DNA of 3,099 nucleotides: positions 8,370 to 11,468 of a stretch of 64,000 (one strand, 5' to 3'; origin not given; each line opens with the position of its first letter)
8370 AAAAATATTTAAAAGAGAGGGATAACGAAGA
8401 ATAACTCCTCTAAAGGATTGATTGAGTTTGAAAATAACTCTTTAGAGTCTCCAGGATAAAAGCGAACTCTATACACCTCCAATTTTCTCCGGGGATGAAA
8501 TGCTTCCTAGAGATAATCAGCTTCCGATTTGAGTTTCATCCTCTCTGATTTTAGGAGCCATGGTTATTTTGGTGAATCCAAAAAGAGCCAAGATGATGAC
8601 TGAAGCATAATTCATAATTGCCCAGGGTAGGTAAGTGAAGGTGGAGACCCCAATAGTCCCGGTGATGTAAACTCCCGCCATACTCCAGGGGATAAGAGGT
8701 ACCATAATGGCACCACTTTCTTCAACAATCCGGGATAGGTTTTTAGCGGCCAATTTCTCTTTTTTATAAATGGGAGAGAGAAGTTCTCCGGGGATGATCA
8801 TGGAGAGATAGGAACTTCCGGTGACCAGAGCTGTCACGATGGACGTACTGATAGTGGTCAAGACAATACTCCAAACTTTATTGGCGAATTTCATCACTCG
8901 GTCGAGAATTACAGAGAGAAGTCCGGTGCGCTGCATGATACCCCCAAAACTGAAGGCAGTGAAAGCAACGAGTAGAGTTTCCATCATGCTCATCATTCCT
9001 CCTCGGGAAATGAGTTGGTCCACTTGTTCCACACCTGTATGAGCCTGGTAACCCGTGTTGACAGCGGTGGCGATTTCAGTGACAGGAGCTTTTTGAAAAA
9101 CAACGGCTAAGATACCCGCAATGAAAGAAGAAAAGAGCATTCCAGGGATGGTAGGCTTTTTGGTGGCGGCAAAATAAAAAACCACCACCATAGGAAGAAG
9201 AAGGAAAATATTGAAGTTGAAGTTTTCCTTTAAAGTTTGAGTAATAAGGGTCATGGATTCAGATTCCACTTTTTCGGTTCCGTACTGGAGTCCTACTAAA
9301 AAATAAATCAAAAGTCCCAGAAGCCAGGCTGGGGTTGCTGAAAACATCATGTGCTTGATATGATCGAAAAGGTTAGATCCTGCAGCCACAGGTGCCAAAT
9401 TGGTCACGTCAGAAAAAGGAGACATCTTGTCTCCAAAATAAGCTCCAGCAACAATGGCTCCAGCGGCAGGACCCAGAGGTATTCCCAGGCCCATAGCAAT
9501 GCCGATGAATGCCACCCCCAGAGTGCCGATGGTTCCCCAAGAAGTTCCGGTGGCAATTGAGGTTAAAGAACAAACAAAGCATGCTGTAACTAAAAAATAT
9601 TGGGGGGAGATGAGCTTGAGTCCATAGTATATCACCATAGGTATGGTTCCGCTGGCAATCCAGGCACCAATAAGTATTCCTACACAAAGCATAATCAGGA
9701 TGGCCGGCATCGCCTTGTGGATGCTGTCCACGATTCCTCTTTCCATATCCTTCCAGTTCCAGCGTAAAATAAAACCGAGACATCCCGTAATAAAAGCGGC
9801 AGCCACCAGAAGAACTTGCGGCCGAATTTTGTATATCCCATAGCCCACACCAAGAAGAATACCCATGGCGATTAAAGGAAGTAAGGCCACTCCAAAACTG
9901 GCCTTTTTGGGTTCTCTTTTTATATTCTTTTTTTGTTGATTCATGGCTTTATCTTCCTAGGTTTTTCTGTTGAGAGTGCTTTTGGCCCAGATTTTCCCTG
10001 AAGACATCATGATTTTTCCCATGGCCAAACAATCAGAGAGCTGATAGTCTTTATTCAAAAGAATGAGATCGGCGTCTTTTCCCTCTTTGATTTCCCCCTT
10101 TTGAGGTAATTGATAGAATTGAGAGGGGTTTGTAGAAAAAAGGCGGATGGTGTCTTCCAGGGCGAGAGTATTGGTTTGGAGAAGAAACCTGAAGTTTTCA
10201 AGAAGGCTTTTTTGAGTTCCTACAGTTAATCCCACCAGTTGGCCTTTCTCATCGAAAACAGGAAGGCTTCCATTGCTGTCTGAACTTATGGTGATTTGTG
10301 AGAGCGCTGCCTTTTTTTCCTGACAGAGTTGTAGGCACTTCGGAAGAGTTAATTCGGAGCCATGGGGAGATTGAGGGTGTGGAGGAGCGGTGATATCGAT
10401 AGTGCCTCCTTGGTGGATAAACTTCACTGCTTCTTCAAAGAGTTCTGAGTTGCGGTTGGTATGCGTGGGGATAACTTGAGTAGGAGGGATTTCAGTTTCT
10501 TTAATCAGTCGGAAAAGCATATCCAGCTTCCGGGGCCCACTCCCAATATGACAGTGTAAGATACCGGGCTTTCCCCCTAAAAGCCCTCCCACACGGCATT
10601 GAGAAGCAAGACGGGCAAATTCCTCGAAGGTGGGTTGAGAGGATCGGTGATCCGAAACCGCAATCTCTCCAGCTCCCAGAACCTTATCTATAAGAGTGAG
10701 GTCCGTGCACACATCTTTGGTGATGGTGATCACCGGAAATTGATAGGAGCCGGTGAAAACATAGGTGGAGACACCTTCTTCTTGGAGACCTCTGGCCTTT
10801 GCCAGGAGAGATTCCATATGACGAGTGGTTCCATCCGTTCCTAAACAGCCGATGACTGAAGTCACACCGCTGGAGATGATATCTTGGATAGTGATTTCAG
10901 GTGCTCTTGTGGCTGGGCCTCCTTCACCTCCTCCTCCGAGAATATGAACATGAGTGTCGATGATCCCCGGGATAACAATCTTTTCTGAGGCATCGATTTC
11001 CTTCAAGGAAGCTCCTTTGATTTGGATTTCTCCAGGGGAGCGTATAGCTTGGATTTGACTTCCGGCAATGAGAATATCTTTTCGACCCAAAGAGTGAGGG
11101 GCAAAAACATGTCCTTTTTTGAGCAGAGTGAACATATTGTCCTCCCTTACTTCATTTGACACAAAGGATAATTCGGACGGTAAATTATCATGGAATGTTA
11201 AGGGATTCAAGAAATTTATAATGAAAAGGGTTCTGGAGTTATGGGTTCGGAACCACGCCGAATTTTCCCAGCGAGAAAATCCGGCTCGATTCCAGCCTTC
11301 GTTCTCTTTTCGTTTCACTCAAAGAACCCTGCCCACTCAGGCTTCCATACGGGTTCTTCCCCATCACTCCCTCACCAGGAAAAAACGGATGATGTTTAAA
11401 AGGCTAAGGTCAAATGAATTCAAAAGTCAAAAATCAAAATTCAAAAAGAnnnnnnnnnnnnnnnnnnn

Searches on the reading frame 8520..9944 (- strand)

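Call 83: search_protein_families(library=pfam, proteins=[window:8520-9944:-], max_evalue=0.00001)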
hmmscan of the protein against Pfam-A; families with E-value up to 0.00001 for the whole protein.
window:8520-9944:- (475 aa): 1 family
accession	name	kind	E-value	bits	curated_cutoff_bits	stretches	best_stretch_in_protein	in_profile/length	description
PF03553.21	Na_H_antiporter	-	8.7e-58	196.4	23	1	167-458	1-301/303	Na+/H+ antiporter family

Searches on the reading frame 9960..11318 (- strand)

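Call 83: search_protein_families(library=pfam, proteins=[window:9960-11318:-], max_evalue=0.00001)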
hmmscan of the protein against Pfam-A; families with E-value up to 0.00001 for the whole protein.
window:9960-11318:- (453 aa): 2 families
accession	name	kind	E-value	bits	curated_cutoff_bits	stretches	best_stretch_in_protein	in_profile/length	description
PF01979.26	Amidohydro_1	-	1.8e-15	57.5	25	1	342-431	245-332/345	Amidohydrolase family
PF07969.17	Amidohydro_3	-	1.1e-12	48.6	29.7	1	370-425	398-448/472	Amidohydrolase family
